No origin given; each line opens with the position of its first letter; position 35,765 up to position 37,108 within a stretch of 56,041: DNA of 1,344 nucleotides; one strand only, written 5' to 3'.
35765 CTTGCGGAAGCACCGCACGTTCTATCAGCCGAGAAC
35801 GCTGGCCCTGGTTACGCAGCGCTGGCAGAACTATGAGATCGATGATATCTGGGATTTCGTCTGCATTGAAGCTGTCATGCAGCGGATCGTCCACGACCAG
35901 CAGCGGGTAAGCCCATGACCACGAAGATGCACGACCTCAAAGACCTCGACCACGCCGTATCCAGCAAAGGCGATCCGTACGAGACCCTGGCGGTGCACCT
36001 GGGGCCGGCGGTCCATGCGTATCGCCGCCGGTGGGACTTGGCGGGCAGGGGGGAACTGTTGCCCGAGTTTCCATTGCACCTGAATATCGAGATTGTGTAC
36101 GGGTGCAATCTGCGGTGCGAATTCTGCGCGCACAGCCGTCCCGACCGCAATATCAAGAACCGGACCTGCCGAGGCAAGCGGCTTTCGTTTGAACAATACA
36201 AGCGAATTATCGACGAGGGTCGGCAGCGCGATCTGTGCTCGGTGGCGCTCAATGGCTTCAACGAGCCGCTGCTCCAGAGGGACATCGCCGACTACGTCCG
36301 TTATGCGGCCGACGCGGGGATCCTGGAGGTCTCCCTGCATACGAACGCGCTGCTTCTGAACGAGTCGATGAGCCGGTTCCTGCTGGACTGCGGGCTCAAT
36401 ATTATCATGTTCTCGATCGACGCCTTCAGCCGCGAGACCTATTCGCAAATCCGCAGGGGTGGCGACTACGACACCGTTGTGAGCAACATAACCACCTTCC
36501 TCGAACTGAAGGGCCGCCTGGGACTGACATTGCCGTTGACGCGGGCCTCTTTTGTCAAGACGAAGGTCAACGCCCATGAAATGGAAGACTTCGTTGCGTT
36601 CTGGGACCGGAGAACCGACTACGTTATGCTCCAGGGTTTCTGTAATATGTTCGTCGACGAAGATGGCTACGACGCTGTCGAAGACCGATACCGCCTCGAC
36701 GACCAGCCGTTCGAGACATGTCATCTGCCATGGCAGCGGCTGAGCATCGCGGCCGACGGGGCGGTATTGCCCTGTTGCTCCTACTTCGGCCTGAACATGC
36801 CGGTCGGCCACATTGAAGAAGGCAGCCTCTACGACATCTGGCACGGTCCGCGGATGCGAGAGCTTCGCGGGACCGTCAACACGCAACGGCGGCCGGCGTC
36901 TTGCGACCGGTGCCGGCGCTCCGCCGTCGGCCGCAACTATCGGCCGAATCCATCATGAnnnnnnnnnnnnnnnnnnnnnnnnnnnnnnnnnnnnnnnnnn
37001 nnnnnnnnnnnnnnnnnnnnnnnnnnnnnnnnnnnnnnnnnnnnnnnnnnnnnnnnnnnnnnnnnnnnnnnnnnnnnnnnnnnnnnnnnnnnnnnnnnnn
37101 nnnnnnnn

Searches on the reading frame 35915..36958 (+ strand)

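Call 19: search_protein_families(library=pfam, proteins=[window:35915-36958:+], max_evalue=0.00001)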
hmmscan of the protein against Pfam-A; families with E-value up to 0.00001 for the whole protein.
window:35915-36958:+ (347 aa): 2 families
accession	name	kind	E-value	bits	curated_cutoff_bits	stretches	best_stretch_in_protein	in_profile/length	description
PF04055.27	Radical_SAM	-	6.5e-20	72.4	29.5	1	58-201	1-142/166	Radical SAM superfamily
PF13186.11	SPASM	-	2.6e-15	56.9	21.5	1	269-333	1-66/67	Iron-sulfur cluster-binding domain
